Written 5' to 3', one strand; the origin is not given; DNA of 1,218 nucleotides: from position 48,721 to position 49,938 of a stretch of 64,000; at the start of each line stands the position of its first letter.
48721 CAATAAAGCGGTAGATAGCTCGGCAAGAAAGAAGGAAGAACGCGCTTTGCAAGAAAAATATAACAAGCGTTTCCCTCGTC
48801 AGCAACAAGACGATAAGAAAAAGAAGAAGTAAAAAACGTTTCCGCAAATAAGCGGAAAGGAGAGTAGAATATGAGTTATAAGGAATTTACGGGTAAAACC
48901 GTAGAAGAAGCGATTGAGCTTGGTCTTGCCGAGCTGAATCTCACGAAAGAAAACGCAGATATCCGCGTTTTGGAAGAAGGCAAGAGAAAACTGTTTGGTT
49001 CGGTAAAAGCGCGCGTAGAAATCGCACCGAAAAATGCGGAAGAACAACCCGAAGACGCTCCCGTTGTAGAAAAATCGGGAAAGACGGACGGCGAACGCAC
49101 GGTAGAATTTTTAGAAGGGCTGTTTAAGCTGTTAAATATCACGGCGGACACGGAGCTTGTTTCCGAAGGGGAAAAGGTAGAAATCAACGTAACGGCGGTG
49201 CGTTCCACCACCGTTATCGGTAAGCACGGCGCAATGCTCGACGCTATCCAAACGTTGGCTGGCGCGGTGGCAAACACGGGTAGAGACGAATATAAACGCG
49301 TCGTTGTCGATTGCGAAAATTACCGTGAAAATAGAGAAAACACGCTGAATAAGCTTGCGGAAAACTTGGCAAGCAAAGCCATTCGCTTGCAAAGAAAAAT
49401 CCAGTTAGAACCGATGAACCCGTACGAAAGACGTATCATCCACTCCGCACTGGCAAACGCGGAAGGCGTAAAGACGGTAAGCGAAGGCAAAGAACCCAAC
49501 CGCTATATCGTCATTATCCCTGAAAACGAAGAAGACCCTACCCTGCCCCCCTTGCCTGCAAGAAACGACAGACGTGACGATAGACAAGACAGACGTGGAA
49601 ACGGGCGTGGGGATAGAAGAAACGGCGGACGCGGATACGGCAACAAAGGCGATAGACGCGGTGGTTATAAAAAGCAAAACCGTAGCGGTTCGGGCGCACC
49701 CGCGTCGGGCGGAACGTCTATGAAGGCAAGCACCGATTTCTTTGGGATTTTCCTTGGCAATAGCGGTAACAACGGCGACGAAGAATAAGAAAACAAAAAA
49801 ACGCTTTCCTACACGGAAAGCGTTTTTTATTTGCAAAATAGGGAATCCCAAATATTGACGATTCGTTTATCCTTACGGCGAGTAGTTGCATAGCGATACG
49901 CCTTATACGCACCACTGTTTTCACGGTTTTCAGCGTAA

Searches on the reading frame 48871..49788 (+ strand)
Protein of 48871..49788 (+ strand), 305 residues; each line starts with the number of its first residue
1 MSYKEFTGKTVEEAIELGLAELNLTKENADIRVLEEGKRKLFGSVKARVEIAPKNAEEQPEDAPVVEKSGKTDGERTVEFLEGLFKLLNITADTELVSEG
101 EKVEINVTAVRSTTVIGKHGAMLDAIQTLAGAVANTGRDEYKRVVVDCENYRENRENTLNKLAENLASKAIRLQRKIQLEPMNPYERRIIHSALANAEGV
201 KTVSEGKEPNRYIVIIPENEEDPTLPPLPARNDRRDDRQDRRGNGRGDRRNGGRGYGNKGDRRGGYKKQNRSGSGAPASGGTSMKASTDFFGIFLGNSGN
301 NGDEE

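Call 9: search_protein_families(library=pfam, proteins=[window:48871-49788:+])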
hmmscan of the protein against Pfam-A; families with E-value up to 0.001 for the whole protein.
window:48871-49788:+ (305 aa): 3 families
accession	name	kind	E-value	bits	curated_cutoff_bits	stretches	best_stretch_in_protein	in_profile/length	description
PF01424.28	R3H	-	5.4e-20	71.6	26.8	1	158-217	2-60/60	R3H domain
PF14804.11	Jag_N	-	6.3e-14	52.6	25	1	6-51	1-48/50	Jag N-terminus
PF13083.13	KH_KhpA-B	-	1.2e-09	38.4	32.1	1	89-144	17-71/73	KhpA/KhpB, KH domain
